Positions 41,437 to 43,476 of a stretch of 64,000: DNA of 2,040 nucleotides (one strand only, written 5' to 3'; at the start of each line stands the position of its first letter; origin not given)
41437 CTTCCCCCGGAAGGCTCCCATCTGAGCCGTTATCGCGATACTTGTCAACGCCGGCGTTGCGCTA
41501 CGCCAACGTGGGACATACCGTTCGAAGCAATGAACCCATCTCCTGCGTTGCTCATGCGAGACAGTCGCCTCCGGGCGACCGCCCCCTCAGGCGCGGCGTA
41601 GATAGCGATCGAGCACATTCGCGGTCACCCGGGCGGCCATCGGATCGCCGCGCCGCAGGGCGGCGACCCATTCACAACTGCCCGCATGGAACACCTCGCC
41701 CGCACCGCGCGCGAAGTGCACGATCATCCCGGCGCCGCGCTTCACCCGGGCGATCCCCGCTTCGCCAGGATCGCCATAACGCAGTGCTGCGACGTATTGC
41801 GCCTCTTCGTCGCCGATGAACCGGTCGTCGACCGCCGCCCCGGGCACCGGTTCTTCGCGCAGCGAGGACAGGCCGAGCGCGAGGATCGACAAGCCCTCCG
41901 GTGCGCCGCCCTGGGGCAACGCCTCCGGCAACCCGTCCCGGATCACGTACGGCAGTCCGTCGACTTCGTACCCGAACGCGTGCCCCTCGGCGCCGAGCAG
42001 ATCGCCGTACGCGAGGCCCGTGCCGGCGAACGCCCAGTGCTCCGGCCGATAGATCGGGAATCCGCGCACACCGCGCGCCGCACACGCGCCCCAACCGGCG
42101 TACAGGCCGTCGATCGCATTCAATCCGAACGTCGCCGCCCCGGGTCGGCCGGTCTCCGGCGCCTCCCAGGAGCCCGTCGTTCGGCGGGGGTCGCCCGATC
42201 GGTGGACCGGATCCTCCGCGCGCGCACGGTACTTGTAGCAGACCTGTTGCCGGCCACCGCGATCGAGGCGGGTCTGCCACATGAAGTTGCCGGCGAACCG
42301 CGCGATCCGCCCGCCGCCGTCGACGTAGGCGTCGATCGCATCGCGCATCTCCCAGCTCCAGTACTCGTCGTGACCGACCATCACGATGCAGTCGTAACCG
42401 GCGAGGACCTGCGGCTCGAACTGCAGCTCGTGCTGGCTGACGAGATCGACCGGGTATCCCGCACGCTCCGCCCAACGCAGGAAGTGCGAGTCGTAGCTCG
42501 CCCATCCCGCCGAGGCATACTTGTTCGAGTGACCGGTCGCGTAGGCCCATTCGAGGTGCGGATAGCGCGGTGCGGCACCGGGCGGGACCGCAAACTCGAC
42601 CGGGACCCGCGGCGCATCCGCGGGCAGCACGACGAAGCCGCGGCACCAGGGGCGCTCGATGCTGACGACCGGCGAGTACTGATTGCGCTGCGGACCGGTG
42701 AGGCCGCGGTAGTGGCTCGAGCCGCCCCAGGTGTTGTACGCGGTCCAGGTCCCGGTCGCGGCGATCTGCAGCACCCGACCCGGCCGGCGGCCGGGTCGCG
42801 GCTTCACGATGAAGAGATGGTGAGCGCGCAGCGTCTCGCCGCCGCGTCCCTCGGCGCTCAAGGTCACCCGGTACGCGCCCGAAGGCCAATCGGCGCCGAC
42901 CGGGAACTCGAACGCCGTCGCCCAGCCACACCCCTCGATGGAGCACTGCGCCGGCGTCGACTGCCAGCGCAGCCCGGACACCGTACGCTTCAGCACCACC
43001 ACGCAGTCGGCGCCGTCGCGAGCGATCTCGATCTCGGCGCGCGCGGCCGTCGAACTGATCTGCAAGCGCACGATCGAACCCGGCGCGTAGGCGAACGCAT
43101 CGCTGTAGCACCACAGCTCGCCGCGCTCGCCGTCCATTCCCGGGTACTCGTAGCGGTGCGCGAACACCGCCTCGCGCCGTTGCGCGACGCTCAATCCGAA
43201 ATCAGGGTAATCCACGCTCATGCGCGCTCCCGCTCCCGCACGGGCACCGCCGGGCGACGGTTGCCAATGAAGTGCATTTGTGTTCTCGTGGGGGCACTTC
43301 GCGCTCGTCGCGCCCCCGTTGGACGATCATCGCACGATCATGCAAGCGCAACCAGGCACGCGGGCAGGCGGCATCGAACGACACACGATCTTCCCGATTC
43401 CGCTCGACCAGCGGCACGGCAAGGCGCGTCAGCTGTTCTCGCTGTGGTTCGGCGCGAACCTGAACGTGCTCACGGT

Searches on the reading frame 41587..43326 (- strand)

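Call 13: search_protein_families(library=pfam, max_evalue=0.00001, proteins=[window:41587-43326:-])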
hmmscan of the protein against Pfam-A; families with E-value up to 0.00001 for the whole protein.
window:41587-43326:- (579 aa): 1 family
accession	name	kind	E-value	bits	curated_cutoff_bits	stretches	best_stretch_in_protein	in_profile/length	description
PF20254.3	DMFA2_C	-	4.4e-69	234.1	27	1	129-558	39-369/374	N,N-dimethylformamidase beta subunit-like, C-terminal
